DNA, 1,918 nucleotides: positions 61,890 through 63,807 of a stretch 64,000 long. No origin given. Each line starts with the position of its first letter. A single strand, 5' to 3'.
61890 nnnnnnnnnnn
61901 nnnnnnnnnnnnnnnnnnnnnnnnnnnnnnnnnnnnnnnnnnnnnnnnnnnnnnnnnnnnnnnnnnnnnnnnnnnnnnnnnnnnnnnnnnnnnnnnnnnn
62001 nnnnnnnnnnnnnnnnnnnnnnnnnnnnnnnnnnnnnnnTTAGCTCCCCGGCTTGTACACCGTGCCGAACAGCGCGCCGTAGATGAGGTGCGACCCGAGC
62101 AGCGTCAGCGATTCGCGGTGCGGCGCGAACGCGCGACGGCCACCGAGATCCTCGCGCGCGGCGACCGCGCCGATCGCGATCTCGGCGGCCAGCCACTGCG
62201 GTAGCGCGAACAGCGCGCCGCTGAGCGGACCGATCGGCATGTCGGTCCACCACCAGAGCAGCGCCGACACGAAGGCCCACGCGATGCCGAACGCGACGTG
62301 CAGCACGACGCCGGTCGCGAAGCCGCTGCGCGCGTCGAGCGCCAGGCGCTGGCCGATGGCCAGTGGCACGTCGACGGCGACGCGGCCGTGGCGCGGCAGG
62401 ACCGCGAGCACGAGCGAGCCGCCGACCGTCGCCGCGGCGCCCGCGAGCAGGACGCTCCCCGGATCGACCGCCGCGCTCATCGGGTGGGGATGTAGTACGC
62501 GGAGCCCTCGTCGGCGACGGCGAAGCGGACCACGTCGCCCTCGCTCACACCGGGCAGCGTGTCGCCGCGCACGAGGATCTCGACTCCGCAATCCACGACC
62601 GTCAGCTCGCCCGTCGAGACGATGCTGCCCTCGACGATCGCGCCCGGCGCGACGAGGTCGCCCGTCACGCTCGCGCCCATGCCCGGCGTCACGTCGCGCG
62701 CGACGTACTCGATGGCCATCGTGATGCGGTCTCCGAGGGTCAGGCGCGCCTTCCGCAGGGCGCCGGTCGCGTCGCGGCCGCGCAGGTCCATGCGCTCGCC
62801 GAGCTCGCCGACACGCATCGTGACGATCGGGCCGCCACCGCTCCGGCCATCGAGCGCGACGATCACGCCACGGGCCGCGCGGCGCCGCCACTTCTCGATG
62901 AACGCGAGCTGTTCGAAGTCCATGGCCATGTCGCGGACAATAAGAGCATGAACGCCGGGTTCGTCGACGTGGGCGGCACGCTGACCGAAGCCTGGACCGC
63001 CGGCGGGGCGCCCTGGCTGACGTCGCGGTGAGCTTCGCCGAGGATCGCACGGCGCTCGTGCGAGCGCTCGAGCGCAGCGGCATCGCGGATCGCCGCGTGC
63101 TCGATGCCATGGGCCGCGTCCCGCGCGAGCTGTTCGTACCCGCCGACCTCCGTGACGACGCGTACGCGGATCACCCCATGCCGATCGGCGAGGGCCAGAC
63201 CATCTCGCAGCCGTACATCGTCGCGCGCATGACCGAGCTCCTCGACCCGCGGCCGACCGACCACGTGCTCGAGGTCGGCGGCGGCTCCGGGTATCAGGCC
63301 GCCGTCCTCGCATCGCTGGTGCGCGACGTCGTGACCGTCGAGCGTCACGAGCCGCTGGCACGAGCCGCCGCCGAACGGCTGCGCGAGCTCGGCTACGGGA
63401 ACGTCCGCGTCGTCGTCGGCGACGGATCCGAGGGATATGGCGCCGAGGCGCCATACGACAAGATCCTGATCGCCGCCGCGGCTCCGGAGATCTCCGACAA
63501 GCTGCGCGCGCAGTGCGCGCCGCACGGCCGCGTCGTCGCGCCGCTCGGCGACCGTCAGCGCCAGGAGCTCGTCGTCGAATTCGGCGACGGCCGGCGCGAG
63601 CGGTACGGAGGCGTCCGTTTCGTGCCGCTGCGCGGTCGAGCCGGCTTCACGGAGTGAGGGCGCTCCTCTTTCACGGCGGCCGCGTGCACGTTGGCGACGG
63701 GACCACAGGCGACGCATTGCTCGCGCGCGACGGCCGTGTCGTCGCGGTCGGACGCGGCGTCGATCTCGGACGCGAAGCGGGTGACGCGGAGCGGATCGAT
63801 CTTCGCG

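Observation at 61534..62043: AhpE-type peroxiredoxin with TGA replacing the peroxidatic cysteine codon, plus a SECIS-like hairpin: candidate selenoprotein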

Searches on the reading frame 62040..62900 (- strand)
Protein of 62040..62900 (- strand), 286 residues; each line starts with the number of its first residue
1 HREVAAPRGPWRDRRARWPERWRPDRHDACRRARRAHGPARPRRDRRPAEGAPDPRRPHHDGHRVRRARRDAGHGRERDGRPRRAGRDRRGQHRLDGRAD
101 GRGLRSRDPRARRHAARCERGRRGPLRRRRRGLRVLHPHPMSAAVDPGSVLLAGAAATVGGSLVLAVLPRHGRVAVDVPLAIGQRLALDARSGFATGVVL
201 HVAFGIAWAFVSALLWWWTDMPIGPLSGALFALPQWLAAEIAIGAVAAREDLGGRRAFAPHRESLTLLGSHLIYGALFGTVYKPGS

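Call 43: search_protein_families(library=pfam, proteins=[window:62040-62900:-], max_evalue=0.01)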
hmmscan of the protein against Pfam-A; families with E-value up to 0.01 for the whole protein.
window:62040-62900:- (286 aa): 1 family
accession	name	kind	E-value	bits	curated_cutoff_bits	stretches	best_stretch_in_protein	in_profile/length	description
PF20587.3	DUF6789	-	0.0021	18.6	27.1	1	151-283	8-134/144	Family of unknown function (DUF6789)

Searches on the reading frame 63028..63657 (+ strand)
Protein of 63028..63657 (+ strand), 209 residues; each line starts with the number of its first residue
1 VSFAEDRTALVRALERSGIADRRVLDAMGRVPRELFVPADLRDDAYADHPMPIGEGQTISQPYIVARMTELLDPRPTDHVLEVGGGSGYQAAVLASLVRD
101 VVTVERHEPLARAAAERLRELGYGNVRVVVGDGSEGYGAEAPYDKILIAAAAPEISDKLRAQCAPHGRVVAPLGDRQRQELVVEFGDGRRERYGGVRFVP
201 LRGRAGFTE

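Call 43: search_protein_families(library=pfam, proteins=[window:63028-63657:+], max_evalue=0.01)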
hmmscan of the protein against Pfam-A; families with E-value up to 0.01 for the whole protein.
window:63028-63657:+ (209 aa): 6 families
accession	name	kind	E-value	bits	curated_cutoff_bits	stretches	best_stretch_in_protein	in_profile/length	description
PF01135.25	PCMT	-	1.5e-55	188.7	20.3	1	7-204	3-208/210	Protein-L-isoaspartate(D-aspartate) O-methyltransferase (PCMT)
PF00398.26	RrnaAD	-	2.5e-07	30.5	24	1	63-160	17-116/263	Ribosomal RNA adenine dimethylase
PF13649.12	Methyltransf_25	-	6.7e-07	30.4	27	1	80-163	1-86/97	Methyltransferase domain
PF13847.12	Methyltransf_31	-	0.00014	22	27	1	78-152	5-84/145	Methyltransferase domain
PF08241.18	Methyltransf_11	-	0.00044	21.3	21.2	1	81-151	1-69/95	Methyltransferase domain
PF01189.24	Methyltr_RsmB-F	-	0.00086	19.5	27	1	71-150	3-87/199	16S rRNA methyltransferase RsmB/F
